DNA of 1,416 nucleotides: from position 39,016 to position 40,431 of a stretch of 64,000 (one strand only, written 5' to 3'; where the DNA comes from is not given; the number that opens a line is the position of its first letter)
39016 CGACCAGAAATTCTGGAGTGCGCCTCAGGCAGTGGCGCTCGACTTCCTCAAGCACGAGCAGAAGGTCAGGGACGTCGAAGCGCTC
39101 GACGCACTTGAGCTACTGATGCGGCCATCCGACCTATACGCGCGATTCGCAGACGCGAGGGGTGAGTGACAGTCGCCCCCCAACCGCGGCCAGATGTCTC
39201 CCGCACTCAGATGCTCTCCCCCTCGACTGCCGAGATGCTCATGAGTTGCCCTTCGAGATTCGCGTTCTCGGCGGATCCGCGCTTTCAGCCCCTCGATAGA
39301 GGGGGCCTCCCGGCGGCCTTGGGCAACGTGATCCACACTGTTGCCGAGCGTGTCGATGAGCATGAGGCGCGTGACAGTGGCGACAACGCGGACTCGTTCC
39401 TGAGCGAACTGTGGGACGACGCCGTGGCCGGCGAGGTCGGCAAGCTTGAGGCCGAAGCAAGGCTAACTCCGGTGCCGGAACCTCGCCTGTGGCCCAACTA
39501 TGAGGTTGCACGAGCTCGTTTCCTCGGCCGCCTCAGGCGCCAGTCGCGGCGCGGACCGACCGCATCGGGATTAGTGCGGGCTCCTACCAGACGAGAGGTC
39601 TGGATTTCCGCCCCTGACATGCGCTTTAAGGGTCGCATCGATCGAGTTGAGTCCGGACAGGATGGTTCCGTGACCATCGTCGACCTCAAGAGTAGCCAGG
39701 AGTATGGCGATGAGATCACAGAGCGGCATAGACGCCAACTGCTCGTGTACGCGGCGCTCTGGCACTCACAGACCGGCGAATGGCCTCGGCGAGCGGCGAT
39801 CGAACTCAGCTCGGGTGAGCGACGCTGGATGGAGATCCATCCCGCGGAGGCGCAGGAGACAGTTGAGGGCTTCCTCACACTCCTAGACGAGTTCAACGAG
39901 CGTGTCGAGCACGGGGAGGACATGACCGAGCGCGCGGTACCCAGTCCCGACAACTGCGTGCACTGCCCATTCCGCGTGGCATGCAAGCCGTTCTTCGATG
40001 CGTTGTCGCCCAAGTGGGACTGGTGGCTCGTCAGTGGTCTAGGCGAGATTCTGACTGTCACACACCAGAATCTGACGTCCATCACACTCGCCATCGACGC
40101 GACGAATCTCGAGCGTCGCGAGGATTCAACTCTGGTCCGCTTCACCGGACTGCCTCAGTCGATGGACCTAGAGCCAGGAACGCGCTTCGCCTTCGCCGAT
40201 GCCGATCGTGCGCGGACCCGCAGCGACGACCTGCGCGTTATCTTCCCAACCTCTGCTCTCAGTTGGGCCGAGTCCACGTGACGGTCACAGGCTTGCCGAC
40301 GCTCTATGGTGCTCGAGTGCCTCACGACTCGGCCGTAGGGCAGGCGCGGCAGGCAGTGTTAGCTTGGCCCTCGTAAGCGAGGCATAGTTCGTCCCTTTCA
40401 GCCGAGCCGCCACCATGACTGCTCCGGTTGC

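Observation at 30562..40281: Helicase-DUF1998 giant + 1073-aa partner + coupled Cas4-like nuclease: a Druantia-III / DISARM-class-2-like hybrid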

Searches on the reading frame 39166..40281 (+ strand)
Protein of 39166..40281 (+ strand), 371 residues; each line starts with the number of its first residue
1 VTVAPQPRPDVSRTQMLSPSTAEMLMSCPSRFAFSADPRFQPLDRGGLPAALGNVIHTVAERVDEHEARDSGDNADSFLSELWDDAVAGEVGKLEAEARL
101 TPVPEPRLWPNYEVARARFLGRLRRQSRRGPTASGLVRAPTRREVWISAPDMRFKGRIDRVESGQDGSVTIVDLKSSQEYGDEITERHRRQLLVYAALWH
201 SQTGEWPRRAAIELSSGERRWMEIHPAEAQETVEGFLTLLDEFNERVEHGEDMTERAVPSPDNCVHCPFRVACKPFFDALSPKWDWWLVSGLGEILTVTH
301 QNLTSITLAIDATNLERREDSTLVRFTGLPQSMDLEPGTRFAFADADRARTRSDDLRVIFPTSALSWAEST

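Call 3: search_protein_families(library=pfam, proteins=[window:39166-40281:+], max_evalue=0.01)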
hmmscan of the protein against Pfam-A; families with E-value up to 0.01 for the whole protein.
window:39166-40281:+ (371 aa): 1 family
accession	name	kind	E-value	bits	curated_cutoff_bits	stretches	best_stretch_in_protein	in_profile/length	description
PF12705.13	PDDEXK_1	-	4e-26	92.9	22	1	17-274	2-247/247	PD-(D/E)XK nuclease superfamily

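Call 4: search_protein_families(library=padloc, proteins=[window:39166-40281:+], max_evalue=0.01)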
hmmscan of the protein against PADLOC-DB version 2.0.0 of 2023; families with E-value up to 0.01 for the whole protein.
window:39166-40281:+ (371 aa): 12 families
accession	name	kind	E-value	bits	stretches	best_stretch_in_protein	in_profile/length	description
PDLC00060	DruK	-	3.5e-50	169.3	1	17-347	2-329/347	PD-(D/E)XK nuclease superfamily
PDLC00059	DruK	-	1.9e-20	71.3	1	12-284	4-244/326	PD-(D/E)XK nuclease superfamily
PDLC00944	Cas4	-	2.6e-10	38.8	1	141-273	54-176/177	Cas4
PDLC00943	Cas4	-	3.9e-10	38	1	138-275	52-180/180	CRISPR-associated protein Cas4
PDLC01250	Cas4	-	2.7e-09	35.5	1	138-274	50-168/168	"CAS-I,CAS-II,CAS-III,CAS-IV,CAS-V,CAS-VI; acquisition_associated"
PDLC00058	DruK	-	6.7e-08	29.6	1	140-279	142-279/388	PD-(D/E)XK nuclease superfamily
PDLC01447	Cas4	-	7.1e-06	24.6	1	114-275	46-159/161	"CAS-I,CAS-II,CAS-III,CAS-IV,CAS-V,CAS-VI; acquisition_associated"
PDLC01747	Cas1g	-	2.9e-05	20.9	1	140-212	49-120/523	-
PDLC02087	Cas4b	-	5.6e-05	21.3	1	144-273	66-188/189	-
PDLC02035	Cas4d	-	0.00047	17.7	1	143-276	54-177/196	-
PDLC01611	Cas4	-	0.0018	16.6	1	147-273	50-156/158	"CAS-I,CAS-II,CAS-III,CAS-IV,CAS-V,CAS-VI; acquisition_associated"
PDLC02085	Cas4a2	-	0.0033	15.8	1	139-274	48-162/166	-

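Call 28: find_homologous_proteins(query=window:39166-40278:+, max_evalue=0.00001)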
Query window:39166-40278:+ (371 aa): 6 proteins with E <= 0.00001 among 8000 candidates.
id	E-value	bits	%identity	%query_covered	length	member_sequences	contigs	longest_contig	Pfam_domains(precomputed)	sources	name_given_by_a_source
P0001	7.8e-201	685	81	99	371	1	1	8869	PF12705.14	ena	-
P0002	1.1e-198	678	81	99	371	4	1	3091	PF12705.14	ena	-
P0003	2.4e-196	670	79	99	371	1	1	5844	PF12705.14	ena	-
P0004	3.5e-152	525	89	71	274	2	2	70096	PF12705.14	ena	-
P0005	4.5e-39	153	34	85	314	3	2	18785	PF12705.14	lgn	-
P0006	1.3e-37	148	32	89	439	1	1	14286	PF12705.14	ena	-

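Call 29: find_encoding_contigs(protein=P0005, flank=10000, max_places=4)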
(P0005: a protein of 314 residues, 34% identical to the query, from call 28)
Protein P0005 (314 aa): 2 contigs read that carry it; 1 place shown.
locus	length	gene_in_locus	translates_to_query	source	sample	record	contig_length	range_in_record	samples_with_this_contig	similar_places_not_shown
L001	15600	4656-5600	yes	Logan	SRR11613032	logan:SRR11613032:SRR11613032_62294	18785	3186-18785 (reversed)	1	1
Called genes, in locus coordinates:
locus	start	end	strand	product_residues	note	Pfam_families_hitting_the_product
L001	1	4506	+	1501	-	?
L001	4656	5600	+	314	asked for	PF12705:PDDEXK_1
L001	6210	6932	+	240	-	PF12686:DUF3800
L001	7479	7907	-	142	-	-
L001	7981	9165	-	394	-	PF00438:S-AdoMet_synt_N, PF02772:S-AdoMet_synt_M (weak), PF02773:S-AdoMet_synt_C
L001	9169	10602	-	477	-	PF13203:DUF2201_N (weak), PF05762:VWA_CoxE (weak)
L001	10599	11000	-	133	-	-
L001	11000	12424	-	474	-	PF07726:AAA_3 (weak), PF07728:AAA_5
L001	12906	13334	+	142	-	PF03852:Vsr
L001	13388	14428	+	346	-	PF00145:DNA_methylase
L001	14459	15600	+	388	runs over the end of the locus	PF20296:MTaX1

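Call 30: find_encoding_contigs(protein=P0006, flank=10000, max_places=4)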
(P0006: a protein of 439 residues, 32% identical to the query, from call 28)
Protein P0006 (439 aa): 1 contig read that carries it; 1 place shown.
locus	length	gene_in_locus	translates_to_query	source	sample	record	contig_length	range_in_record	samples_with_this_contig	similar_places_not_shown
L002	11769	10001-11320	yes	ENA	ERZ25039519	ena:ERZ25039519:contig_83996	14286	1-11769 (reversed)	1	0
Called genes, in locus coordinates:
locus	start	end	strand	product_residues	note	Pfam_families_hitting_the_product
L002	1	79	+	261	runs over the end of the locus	PF00145:DNA_methylase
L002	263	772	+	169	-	PF09566:RE_SacI_N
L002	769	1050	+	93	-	-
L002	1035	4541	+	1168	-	-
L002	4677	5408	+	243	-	PF00270:DEAD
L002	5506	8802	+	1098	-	PF27116:YjiV_N, PF00271:Helicase_C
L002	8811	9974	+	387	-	PF09369:MZB (weak)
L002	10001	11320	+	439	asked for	PF12705:PDDEXK_1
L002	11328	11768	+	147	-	?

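Call 31: find_encoding_contigs(protein=P0004, flank=10000, max_places=4)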
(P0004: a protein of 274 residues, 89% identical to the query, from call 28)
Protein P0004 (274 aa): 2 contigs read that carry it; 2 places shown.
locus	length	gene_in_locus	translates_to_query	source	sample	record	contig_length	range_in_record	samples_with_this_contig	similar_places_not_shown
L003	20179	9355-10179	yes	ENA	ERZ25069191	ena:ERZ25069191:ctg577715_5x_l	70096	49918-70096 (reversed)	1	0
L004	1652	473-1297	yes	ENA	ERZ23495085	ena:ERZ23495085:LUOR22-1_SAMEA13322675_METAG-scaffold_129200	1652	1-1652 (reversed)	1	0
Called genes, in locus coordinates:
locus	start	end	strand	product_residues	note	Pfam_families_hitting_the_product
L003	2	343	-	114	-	?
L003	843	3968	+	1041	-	-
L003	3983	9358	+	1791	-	PF00270:DEAD, PF27116:YjiV_N, PF00271:Helicase_C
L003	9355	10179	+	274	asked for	PF12705:PDDEXK_1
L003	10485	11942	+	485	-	PF13384:HTH_23 (faint), PF00665:rve (weak), PF22483:Mu-transpos_C_2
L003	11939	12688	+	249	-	PF01695:IstB_IS21, PF02562:PhoH, PF00308:Bac_DnaA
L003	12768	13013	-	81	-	-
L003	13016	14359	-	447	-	PF00145:DNA_methylase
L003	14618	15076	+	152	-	PF13701:DDE_Tnp_1_4 (weak)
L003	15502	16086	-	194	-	PF02463:SMC_N (weak), PF13175:AAA_15 (weak), PF13476:AAA_23 (weak)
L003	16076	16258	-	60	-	-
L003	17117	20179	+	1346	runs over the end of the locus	PF13156:Mrr_cat_2, PF00270:DEAD (weak), PF04851:ResIII, PF00271:Helicase_C (weak), PF22240:ISP_coupler, PF18135:Type_ISP_C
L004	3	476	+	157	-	?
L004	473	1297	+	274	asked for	PF12705:PDDEXK_1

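Call 33: find_related_loci(query=A1, collection=genome_contigs, flank=10000)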
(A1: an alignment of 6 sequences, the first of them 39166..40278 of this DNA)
Query A1 (371 aa) in genome_contigs; peptide patterns used: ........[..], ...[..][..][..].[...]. (x = any residue, [..] = any of these).
29 stretches matched a pattern, but none encodes a relative of the query by tblastn (E <= 1e-3).

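Call 58: search_solved_structures(query=window:39166-40278:+, max_evalue=1)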
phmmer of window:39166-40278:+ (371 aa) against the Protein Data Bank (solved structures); distinct sequences matched with E-value up to 1: 3.
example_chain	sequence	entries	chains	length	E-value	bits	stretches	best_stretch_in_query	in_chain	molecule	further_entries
6ppu_A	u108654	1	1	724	0.0031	19.9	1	15-195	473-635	ATP-dependent DNA helicase (UvrD/REP)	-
7sjr_A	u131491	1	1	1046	0.0072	18.7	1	15-195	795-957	DNA helicase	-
4ic1_A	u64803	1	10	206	0.089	15.1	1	139-204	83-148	Uncharacterized protein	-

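Call 62: find_encoding_contigs(protein=P0001, flank=10000, max_places=3)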
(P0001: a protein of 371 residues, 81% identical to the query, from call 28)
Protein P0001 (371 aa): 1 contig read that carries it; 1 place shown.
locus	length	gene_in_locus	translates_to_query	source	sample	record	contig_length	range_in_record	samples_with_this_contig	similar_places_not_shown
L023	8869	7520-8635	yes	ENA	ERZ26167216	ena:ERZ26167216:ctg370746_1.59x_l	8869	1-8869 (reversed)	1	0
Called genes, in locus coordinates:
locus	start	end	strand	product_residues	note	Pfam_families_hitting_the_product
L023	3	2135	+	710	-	?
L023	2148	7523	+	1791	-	PF00270:DEAD, PF27116:YjiV_N, PF00271:Helicase_C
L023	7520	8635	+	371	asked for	PF12705:PDDEXK_1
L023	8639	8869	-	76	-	?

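Call 63: find_encoding_contigs(protein=P0003, flank=10000, max_places=3)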
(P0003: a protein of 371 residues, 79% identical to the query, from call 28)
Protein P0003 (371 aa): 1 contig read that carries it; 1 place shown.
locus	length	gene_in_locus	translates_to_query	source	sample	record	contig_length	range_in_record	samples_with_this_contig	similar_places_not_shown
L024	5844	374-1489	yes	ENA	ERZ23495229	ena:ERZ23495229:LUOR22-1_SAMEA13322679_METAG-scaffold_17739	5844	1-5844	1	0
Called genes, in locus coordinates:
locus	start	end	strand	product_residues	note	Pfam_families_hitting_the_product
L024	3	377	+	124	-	?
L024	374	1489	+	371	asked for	PF12705:PDDEXK_1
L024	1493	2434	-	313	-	PF13391:HNH_2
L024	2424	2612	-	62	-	-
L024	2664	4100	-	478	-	PF00145:DNA_methylase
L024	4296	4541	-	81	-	-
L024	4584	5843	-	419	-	?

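Call 83: predict_structure(alignment_id=A1)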
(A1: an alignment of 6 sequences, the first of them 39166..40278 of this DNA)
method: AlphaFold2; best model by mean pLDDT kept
length: 371 residues; sequences in the alignment: 6
mean_pLDDT: 58.8   pTM: 0.46
mean pLDDT of the five models: 58.8, 51.3, 51.2, 46.0, 43.5
residues with pLDDT >= 90: 19; 70-90: 87; 50-70: 134; < 50: 131
segments of 3 or more residues with pLDDT < 50: 1-14, 35-47, 65-72, 99-101, 129-142, 177-180, 268-292, 312-321, 342-371
pLDDT, mean of each block of 10 residues (from residue 1): 33 51 60 46 40 58 49 67 83 65 64 62 55 32 63 73 81 62 73 89 89 75 93 81 62 50 49 43 32 60 59 43 57 59 44 43 36 31
secondary structure, 60 per line:
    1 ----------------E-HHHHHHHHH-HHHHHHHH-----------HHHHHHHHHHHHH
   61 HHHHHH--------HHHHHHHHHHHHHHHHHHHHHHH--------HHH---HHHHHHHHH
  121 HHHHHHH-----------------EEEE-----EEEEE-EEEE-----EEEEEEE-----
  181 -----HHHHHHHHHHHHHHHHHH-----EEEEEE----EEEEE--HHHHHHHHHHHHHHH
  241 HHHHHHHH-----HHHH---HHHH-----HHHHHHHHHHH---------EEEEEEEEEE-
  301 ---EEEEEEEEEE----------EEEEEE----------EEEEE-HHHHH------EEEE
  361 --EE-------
elements in order: H19-27 H29-36 H48-66 H75-97 H112-127 E145-148 E154-158 E160-163 E169-175 H186-203 E209-214 E219-223 H226-248 H254-257 H261-264 H270-280 E290-299 E304-313 E324-329 E340-344 H346-350 E357-360

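Call 86: fold_search(model_id=the predicted structure, library=pdb)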
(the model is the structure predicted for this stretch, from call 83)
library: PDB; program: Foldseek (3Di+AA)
matches with E <= 10: 825; with E <= 0.001: 13
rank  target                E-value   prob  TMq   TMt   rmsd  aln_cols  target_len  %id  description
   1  6ppu_A                2.4e-06  1.00  0.27  0.18  10.1       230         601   23  Cryo-EM structure of AdnAB-AMPPNP-DNA complex (released 2019-11-20)
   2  9iab_B                3.2e-06  1.00  0.32  0.42  11.6       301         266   13  Structure of the Argonaute-associated Cas4 family protein 1 (ACE1) from Chroococcidiopsis thermalis (CtACE1) (released 2025-04-23)
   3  9iac_A                3.4e-06  1.00  0.26  0.34  12.4       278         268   16  Structure of the Argonaute-associated Cas4 family protein 1 (ACE1) from Microcystis aeruginosa (MaACE1) (released 2025-04-23)
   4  9iac_B                3.8e-06  1.00  0.27  0.36  12.5       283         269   15  Structure of the Argonaute-associated Cas4 family protein 1 (ACE1) from Microcystis aeruginosa (MaACE1) (released 2025-04-23)
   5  9iab_A                4.5e-06  1.00  0.32  0.42  11.4       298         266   13  Structure of the Argonaute-associated Cas4 family protein 1 (ACE1) from Chroococcidiopsis thermalis (CtACE1) (released 2025-04-23)
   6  5eaw_A                1.4e-05  1.00  0.29  0.13  23.2       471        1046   12  Crystal structure of Dna2 nuclease-helicase (released 2015-11-18)
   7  6ppr_A                1.9e-05  1.00  0.26  0.13  10.7       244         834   22  Cryo-EM structure of AdnA(D934A)-AdnB(D1014A) in complex with AMPPNP and DNA (released 2019-11-20)
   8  7sjr_A                2.5e-05  1.00  0.26  0.12  11.2       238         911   22  Cryo-EM structure of AdnA-AdnB(W325A) in complex with DNA and AMPPNP (released 2021-12-22)
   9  9np6_A                4.9e-05  1.00  0.26  0.12  11.1       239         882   21  Cryo-EM structure of AdnA(D934A)-AdnB(D1014A) in complex with AMPPNP and blunt end DNA (released 2025-03-19)
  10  4ic1_B                2.9e-04  1.00  0.21  0.34  14.4       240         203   12  Crystal structure of SSO0001 (released 2013-01-16)
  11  4ic1_D                3.1e-04  1.00  0.21  0.34  14.0       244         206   13  Crystal structure of SSO0001 (released 2013-01-16)
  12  8d3q_J                7.2e-04  1.00  0.25  0.44   6.6       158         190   16  Type I-C Cas4-Cas1-Cas2 complex bound to a PAM/NoPAM prespacer (released 2022-11-02)
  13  4ic1_A                8.5e-04  0.99  0.20  0.33  14.5       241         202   12  Crystal structure of SSO0001 (released 2013-01-16)
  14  8d3l_J                1.1e-03  1.00  0.32  0.50  11.8       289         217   11  Type I-C Cas4-Cas1-Cas2 complex bound to a PAM/PAM prespacer (released 2022-11-02)
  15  8d3l_I                1.4e-03  1.00  0.33  0.51  11.7       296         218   11  Type I-C Cas4-Cas1-Cas2 complex bound to a PAM/PAM prespacer (released 2022-11-02)
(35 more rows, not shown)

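Call 88: find_homologous_proteins(query=A5, max_evalue=1e-8)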
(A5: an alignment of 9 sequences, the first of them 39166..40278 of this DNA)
Query A5 (9 sequences) (371 aa, profile of the alignment): 367 proteins with E <= 1e-8 among 8000 candidates; the best 120 are listed.
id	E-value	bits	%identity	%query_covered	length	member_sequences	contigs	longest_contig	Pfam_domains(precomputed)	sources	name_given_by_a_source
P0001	3.8e-158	544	81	99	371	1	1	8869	PF12705.14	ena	-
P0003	9.8e-157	540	79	99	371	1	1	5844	PF12705.14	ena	-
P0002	1.6e-154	532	81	99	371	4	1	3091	PF12705.14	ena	-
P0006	6.6e-131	455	32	89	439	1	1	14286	PF12705.14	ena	-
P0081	1.1e-121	425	22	81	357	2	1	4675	PF12705.14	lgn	-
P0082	9.5e-121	421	22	81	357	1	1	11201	PF12705.14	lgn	-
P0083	3.2e-119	416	21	81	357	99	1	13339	PF12705.14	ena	-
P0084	1.6e-117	411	22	81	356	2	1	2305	PF12705.14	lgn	-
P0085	2.1e-115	404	22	81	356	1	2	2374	PF12705.14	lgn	-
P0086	1.5e-113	398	22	80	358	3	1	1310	PF12705.14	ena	-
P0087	3.1e-113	397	22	80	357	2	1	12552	PF12705.14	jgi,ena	-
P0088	1.6e-112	394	-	-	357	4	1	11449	PF12705.14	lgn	-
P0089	2.2e-111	391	22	80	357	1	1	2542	PF12705.14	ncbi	-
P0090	1.3e-110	388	-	-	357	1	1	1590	PF12705.14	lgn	-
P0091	2.8e-110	387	21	92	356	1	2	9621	PF12705.14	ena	-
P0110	1.1e-106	375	21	76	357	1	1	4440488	PF12705.14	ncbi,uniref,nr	ncbi:PD-(D/E)XK nuclease family protein [Pedobacter sp. SL55]|uniref:PD-(D/E)XK nuclease family prot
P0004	1.5e-106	375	89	71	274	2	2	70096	PF12705.14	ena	-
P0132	4.0e-102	360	25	76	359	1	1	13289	PF12705.14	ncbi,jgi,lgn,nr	ncbi:MAG: PD-(D/E)XK nuclease family protein [Prevotellaceae bacterium]|jgi:CRISPR/Cas system-associ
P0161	3.0e-97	344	23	79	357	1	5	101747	PF12705.14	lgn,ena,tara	tara:strand:- start:2665 stop:3738 length:1074 start_codon:yes stop_codon:yes gene_type:complete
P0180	8.5e-96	339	21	74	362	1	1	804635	PF12705.14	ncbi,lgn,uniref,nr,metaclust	ncbi:PD-(D/E)XK nuclease family protein [Niabella drilacis]|uniref:PD-(D/E)XK nuclease superfamily p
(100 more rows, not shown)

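Call 89: find_encoding_contigs(protein=P0110, flank=10000, max_places=1)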
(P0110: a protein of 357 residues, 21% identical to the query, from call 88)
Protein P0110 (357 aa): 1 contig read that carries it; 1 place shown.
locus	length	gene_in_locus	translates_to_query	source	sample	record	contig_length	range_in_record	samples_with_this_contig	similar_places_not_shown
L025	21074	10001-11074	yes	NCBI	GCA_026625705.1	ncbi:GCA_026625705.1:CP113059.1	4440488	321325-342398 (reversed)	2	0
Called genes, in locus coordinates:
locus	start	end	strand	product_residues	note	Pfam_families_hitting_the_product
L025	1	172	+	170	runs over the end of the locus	-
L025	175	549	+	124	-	-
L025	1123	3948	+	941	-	-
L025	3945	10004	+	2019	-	PF00270:DEAD, PF27116:YjiV_N (faint), PF00271:Helicase_C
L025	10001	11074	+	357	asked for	PF12705:PDDEXK_1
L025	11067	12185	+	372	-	PF00145:DNA_methylase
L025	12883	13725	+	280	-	PF04471:Mrr_cat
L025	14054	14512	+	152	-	PF04002:RadC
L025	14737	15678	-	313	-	-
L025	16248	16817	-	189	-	-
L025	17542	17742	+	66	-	-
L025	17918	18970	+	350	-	PF18950:DUF5694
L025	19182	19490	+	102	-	PF01381:HTH_3 (weak)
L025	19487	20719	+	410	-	PF13657:Couple_hipA, PF07804:HipA_C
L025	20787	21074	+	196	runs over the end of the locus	-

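Call 90: find_encoding_contigs(protein=P0180, flank=10000, max_places=1)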
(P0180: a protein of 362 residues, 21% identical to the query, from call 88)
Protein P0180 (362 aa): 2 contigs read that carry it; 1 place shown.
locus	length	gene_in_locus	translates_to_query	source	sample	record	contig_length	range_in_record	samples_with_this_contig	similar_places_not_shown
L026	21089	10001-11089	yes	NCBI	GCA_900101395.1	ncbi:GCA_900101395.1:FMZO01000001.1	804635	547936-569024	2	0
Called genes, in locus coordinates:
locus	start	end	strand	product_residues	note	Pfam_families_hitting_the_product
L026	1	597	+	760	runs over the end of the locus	PF09823:DUF2357, PF04411:PDDEXK_7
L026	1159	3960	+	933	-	-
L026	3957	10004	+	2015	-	PF00270:DEAD, PF27116:YjiV_N (faint), PF00271:Helicase_C (weak), PF09369:MZB (faint)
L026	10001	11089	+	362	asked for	PF12705:PDDEXK_1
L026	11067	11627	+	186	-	PF18062:RE_AspBHI_N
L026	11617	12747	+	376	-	PF00145:DNA_methylase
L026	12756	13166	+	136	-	PF03852:Vsr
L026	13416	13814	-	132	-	-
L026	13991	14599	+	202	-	-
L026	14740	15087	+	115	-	-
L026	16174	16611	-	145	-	PF00903:Glyoxalase, PF06983:3-dmu-9_3-mt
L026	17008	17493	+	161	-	PF13310:Virulence_RhuM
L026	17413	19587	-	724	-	PF00580:UvrD-helicase, PF13604:AAA_30 (faint), PF01443:Viral_helicase1 (faint), PF13245:AAA_19, PF13087:AAA_12 (faint), PF13361:UvrD_C, PF13538:UvrD_C_2 (faint)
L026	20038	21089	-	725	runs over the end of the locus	PF13640:2OG-FeII_Oxy_3 (faint)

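Call 91: find_encoding_contigs(protein=P0132, flank=10000, max_places=1)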
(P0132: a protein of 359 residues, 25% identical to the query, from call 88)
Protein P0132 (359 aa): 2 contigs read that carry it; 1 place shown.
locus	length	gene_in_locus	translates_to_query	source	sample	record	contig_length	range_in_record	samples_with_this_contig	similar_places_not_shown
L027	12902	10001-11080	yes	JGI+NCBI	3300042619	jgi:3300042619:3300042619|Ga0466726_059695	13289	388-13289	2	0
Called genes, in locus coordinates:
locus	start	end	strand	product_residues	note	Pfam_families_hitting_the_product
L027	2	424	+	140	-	PF11888:DUF3408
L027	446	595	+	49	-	-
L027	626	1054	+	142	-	PF19514:MobC_2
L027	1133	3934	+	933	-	-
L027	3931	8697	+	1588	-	PF00270:DEAD, PF00271:Helicase_C (weak)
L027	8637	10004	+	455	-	PF09369:MZB (faint)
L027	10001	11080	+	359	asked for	PF12705:PDDEXK_1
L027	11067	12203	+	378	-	PF00145:DNA_methylase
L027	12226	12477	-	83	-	-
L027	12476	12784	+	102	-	-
